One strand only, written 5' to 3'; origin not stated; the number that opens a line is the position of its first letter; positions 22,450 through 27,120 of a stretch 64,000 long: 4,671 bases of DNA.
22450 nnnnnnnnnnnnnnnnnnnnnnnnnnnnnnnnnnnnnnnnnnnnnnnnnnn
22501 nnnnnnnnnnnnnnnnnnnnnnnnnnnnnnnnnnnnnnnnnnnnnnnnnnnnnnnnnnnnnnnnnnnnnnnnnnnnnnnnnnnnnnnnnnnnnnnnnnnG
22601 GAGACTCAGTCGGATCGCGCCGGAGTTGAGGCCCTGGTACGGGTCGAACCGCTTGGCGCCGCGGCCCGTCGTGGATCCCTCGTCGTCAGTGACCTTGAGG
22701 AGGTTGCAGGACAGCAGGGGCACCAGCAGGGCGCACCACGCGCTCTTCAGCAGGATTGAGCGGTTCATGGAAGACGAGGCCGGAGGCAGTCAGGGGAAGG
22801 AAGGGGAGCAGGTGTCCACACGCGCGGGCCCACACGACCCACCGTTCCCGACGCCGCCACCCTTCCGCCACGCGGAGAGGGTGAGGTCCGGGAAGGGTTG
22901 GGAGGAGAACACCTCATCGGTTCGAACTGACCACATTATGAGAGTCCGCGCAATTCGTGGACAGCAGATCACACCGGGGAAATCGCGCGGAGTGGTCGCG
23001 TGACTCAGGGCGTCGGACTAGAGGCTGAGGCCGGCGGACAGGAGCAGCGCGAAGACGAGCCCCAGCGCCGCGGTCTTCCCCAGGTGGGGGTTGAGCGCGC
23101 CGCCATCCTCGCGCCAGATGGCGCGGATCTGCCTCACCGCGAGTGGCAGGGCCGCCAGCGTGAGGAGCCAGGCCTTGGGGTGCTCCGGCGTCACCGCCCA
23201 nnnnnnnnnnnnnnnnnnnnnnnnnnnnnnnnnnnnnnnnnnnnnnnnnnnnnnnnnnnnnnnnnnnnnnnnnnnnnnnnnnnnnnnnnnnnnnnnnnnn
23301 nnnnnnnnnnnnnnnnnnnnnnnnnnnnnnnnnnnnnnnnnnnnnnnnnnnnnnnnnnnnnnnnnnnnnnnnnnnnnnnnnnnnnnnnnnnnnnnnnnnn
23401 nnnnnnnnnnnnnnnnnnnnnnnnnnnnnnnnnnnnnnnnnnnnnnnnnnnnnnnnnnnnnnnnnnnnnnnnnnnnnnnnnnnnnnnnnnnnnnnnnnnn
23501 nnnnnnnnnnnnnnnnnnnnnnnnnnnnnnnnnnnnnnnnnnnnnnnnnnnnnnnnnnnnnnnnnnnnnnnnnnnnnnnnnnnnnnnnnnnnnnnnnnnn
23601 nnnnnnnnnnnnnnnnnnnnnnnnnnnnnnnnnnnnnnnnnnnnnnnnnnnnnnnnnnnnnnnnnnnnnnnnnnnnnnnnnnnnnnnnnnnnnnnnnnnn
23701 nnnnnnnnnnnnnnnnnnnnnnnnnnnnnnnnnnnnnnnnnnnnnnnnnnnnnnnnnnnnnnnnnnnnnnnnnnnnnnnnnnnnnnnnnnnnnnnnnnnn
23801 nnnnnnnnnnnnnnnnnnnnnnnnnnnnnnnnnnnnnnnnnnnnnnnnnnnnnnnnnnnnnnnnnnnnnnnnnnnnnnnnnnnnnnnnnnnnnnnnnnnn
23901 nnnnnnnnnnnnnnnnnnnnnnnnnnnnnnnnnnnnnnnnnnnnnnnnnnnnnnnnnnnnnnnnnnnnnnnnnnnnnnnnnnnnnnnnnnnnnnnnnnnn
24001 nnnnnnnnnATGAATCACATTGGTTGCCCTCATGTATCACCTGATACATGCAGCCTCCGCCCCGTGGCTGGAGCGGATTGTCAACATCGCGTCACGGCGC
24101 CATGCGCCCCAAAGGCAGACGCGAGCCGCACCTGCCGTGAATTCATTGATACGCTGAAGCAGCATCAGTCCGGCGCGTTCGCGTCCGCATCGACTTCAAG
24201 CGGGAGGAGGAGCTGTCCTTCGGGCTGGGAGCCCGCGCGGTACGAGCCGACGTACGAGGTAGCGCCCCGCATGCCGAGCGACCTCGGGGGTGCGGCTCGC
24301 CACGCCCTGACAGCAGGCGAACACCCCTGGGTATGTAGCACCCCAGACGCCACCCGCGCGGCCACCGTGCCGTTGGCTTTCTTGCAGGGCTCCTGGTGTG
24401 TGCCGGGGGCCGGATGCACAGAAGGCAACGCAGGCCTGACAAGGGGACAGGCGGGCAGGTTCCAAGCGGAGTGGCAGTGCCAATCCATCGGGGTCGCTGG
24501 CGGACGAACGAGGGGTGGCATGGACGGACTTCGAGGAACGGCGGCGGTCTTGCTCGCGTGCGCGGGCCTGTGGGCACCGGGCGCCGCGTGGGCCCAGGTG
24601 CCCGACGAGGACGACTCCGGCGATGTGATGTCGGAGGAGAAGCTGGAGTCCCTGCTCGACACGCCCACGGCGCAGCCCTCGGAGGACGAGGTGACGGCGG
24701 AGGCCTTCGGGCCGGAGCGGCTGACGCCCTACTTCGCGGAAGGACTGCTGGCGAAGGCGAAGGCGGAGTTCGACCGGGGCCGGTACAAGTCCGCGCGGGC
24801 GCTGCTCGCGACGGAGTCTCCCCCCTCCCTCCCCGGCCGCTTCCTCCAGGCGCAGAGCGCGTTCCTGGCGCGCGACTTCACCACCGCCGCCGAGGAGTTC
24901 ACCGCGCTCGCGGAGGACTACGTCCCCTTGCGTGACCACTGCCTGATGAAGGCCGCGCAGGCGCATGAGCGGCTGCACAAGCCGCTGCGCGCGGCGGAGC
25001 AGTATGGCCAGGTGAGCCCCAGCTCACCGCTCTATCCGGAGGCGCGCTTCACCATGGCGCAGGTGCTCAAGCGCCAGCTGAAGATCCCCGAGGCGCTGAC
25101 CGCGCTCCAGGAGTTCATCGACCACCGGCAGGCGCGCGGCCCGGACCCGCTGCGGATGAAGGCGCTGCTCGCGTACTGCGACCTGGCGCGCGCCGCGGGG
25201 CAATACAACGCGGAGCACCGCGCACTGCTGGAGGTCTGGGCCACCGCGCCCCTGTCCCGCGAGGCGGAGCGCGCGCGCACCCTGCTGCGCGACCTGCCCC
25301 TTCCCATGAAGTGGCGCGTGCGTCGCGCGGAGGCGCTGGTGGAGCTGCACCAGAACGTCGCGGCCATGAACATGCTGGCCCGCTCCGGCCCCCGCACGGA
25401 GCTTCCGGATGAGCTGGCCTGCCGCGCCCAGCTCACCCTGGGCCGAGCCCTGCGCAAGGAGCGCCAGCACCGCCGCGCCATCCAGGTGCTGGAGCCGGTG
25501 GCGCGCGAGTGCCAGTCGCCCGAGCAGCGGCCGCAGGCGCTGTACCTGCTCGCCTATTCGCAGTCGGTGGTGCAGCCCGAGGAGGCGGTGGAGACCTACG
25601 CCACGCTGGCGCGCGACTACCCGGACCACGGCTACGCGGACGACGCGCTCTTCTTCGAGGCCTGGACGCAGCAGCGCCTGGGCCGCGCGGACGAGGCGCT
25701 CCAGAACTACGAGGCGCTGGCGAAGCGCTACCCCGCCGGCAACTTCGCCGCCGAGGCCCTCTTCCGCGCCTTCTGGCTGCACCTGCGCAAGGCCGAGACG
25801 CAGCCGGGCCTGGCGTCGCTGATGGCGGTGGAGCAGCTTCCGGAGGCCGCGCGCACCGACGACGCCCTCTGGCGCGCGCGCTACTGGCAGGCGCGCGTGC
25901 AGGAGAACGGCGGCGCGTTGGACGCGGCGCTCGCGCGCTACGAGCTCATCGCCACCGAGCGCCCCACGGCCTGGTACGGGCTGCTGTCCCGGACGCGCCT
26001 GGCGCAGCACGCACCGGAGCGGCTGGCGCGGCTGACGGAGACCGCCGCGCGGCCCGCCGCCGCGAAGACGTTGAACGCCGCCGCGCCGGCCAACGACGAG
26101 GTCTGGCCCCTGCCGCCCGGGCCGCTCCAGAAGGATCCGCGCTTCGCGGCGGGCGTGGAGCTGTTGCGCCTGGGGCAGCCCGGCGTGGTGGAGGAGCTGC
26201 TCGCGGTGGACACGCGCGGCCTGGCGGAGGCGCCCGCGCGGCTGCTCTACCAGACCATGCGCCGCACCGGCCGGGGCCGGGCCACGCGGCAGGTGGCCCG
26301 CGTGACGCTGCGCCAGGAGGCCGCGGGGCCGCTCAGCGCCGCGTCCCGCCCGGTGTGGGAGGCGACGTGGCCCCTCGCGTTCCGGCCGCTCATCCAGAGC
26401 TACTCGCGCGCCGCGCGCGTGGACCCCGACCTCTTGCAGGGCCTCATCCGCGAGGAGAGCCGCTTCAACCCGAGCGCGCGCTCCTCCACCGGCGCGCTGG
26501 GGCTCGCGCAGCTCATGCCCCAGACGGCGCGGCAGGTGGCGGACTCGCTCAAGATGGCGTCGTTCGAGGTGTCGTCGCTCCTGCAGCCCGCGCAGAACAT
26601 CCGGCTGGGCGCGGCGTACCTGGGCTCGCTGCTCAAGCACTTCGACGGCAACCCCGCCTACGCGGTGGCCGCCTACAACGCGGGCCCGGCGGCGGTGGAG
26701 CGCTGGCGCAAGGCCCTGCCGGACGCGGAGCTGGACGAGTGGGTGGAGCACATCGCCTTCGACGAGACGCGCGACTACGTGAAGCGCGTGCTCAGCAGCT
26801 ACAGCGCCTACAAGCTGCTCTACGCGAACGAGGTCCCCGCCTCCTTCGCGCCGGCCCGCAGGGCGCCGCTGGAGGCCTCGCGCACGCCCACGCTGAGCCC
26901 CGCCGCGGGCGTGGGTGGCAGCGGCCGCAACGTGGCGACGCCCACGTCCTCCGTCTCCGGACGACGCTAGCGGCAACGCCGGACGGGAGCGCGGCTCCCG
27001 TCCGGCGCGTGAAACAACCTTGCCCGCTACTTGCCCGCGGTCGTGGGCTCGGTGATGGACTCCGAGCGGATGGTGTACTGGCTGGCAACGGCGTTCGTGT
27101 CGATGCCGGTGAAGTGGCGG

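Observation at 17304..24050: Menaquinone-linked cytochrome/lipoprotein island that could form an envelope electron-transfer module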

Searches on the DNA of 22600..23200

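Call 77: search_rna_families(source=window, start=22600, end=23200, threshold=evalue, max_evalue=10, show_alignments=3)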
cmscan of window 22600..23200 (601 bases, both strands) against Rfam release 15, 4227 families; matches with E-value up to 10: 7.
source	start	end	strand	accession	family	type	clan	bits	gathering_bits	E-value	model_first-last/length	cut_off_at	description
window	22840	22899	-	RF03849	MIR1219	Gene; miRNA;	-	17.3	79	1.3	1-82/82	no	MIR1219 microRNA precursor family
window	22844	22895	-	RF01064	mir-253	Gene; miRNA;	-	16.5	72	2.3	1-98/98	no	mir-253 microRNA precursor family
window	22729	22828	-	RF01986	ZEB2_AS1_3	Gene; lncRNA;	-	15.3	55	0.91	1-100/100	no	ZEB2 antisense RNA 1 conserved region 3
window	23103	23172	+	RF03147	RAGATH-10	Gene; sRNA;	-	14.9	41.2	5.7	1-82/82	no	RAGATH-10 RNA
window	23109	23176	-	RF02240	Xoo1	Gene; sRNA;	-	14.7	70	8.2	1-95/95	no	Xanthomonadaceae sRNA Xoo1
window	22788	22872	-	RF01918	mir-1249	Gene; miRNA;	-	14.6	83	4.4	1-75/75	no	mir-1249 microRNA precursor family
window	23030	23078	-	RF02133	HOXB13-AS1_2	Gene; lncRNA;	-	14.3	40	0.93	1-81/81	no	HOXB13 antisense RNA 1 conserved region 2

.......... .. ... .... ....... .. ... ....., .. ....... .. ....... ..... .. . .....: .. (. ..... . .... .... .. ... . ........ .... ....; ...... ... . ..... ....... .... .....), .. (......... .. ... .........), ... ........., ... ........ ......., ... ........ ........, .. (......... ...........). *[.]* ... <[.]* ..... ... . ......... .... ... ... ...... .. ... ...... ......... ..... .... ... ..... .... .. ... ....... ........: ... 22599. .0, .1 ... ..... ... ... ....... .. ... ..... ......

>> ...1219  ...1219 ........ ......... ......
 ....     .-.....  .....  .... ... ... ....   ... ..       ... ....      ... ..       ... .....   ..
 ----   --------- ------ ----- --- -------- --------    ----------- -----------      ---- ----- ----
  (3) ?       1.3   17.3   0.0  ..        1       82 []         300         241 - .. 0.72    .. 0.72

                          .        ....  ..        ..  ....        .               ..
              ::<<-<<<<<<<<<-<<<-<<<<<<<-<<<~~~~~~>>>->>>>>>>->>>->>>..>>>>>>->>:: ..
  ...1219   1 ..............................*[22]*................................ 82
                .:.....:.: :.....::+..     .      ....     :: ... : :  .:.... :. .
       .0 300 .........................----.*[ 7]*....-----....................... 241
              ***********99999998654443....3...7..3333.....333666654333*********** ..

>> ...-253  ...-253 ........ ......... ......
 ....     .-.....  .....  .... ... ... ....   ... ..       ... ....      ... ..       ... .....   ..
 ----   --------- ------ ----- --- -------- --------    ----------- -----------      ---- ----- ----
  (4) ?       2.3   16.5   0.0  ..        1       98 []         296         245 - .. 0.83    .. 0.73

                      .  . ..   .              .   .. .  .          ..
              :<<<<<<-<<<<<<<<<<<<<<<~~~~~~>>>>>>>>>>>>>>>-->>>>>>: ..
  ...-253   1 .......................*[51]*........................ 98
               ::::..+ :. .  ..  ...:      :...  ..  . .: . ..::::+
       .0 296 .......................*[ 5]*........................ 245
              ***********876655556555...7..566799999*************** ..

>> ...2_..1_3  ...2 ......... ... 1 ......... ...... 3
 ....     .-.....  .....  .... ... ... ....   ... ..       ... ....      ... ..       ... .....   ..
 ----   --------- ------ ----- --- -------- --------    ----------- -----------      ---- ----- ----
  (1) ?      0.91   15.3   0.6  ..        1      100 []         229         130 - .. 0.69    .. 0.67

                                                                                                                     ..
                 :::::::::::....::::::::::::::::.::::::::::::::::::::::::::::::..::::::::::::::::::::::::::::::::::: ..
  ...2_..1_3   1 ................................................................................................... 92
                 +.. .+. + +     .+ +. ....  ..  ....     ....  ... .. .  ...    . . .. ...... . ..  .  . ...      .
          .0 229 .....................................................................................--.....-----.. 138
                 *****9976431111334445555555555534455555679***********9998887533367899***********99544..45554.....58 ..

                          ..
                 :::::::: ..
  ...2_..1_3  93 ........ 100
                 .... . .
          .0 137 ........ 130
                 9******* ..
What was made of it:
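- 22769..23017 (-): Intergenic region with a conserved ~200-nt block (22766-22965). It holds the inverted repeat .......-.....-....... followed by CATAAT, then a GC-rich leader. It is probably the module's own promoter, operator and 5' leader. No Rfam match (call 77).
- Tried and rejected: Rfam at permissive thresholds found nothing credible for the conserved leader (call 77).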

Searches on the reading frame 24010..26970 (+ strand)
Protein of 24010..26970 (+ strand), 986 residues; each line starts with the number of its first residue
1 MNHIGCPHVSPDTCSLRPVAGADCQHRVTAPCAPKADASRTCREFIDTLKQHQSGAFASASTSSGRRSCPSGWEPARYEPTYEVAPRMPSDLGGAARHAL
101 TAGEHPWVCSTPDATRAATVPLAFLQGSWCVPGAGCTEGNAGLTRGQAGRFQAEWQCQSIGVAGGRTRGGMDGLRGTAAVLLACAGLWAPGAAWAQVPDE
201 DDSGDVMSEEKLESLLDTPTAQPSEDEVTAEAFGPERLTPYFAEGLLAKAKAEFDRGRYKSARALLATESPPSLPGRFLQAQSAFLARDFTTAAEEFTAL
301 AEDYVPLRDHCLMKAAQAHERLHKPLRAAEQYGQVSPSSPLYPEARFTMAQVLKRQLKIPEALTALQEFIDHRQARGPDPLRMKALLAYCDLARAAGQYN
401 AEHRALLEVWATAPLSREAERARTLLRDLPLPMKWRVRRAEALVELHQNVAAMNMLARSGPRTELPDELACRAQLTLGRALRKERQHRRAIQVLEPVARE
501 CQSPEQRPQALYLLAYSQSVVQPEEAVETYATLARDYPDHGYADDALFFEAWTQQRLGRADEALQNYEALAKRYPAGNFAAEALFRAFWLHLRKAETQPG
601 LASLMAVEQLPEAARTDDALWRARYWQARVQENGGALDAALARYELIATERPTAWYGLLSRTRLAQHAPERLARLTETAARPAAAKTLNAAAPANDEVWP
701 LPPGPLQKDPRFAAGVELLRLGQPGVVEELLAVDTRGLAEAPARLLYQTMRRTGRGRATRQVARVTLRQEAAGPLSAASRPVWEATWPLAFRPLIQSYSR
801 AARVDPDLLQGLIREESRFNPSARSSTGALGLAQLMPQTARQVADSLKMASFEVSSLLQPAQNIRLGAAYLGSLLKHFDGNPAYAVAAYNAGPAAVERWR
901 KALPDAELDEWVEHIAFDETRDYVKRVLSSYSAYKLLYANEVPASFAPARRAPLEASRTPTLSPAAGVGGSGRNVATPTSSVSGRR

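Call 8: search_protein_families(library=pfam, proteins=[window:24010-26970:+], max_evalue=0.01)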
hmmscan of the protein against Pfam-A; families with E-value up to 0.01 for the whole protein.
window:24010-26970:+ (986 aa): 4 families
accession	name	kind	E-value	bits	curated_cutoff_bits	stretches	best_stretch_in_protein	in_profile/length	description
PF01464.25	SLT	-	2.5e-29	101.6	21.3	1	794-905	2-110/117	Transglycosylase SLT domain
PF13174.12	TPR_6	-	1.1e-08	35.6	26.3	0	546-575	2-31/33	Tetratricopeptide repeat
PF12895.13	ANAPC3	-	7.2e-08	33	27.2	0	473-518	25-66/82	Anaphase-promoting complex, cyclosome, subunit 3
PF13432.12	TPR_16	-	0.0033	18.3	32.7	0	279-336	2-57/65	Tetratricopeptide repeat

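Call 9: search_protein_families(library=ncbifam, proteins=[window:24010-26970:+], max_evalue=0.01)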
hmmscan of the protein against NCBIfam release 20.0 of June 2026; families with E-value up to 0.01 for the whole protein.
window:24010-26970:+ (986 aa): 11 families
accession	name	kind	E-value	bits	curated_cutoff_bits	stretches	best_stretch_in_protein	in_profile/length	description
NF047373.1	BB0259_flg_lyt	exception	3.8e-52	178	234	1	292-944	72-698/705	flagellar assembly lytic transglycosylase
NF008631.0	PRK11619.1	equivalog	1.2e-32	113.1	536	1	784-938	472-627/644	murein transglycosylase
TIGR02795.1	tol_pal_ybgF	equivalog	2.5e-14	53.9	90.1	2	525-587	20-82/119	tol-pal system protein YbgF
NF008670.0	PRK11671.1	equivalog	1.3e-09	37.7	375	1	791-897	192-307/359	membrane-bound lytic murein transglycosylase MltC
NF008112.0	PRK10859.1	equivalog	7e-09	34.6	354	1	791-901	290-395/483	membrane-bound lytic murein transglycosylase MltF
NF012014.0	PRK15470.1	equivalog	1.4e-07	31.3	233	1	781-874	25-124/203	membrane-bound lytic murein transglycosylase EmtA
NF008050.0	PRK10783.1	equivalog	3e-05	22.5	508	1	816-902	128-211/457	murein transglycosylase D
TIGR03302.1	OM_YfiO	subfamily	0.00029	20.4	81.4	2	482-587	44-158/239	outer membrane protein assembly factor BamD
NF052312.1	T9SS_PorW_SprE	equivalog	0.00044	19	250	0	437-538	145-247/716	type IX secretion system periplasmic lipoprotein PorW/SprE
NF008068.0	PRK10803.1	equivalog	0.00057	19.9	383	1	518-597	154-233/263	cell division protein CpoB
NF011856.0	PRK15328.1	equivalog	0.0029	17.2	208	1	800-894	27-121/160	type III secretion system invasion protein IagB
